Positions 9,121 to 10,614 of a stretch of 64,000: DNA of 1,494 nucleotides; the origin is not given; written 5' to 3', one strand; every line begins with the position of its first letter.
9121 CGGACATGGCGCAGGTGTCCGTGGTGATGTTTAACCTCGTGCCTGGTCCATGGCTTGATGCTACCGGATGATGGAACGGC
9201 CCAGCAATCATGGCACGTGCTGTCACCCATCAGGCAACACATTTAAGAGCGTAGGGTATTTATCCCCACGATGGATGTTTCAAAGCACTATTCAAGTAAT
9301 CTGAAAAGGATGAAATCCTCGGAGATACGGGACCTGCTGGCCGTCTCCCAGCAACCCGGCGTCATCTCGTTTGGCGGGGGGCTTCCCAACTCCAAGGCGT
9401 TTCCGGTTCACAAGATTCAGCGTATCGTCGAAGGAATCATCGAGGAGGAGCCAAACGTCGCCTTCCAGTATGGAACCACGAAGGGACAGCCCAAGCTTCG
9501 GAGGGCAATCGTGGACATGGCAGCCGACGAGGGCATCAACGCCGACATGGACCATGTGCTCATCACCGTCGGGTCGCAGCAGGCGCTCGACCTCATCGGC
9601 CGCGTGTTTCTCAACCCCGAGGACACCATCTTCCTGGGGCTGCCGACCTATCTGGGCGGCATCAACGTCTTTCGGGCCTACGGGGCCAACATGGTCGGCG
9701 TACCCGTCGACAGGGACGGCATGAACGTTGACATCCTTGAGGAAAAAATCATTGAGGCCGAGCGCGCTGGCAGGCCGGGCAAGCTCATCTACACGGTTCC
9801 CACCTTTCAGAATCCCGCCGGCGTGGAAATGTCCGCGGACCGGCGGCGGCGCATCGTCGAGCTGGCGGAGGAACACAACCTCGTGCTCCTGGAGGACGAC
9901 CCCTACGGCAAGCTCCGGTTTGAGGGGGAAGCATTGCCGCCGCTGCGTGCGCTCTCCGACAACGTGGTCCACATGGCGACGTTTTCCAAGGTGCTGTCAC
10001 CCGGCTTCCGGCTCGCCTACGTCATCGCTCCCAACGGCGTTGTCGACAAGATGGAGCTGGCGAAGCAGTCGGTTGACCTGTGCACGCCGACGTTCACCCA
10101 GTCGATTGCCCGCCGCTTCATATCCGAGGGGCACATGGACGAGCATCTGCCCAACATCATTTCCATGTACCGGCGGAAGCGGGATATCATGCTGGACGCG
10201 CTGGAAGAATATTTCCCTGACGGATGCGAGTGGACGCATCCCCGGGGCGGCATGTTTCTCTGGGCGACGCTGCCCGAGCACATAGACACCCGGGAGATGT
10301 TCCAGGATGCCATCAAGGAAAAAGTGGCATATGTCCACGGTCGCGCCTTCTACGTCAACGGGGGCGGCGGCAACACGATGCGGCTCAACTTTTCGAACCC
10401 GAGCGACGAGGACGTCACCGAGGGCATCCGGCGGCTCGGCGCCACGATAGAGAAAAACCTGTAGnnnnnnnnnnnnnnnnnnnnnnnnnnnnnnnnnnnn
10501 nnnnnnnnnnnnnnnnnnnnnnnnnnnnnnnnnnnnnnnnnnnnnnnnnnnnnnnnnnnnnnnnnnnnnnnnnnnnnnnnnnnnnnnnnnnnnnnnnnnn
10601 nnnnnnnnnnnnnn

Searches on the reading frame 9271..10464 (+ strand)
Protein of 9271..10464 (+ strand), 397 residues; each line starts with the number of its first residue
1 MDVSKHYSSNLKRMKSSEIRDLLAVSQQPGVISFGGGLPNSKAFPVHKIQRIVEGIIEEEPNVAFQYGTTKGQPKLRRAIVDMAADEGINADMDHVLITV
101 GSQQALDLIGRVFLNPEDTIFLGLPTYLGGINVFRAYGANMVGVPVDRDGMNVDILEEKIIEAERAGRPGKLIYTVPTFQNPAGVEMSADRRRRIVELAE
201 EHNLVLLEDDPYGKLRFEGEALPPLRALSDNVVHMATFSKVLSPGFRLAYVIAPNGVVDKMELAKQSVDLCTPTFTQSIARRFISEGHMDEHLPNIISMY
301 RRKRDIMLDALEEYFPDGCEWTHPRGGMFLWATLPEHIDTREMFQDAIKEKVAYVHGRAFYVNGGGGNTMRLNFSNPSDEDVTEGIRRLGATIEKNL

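Call 3: search_protein_families(library=pfam, proteins=[window:9271-10464:+], max_evalue=0.01)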
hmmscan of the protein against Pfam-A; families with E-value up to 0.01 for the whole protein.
window:9271-10464:+ (397 aa): 2 families
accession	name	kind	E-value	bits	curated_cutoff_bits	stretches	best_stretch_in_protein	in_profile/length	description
PF00155.27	Aminotran_1_2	-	5.4e-39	134.8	19.7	1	49-389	19-361/361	Aminotransferase class I and II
PF12897.13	Asp_aminotransf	-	2.5e-09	36.9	27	1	122-386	129-402/421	Aspartate amino-transferase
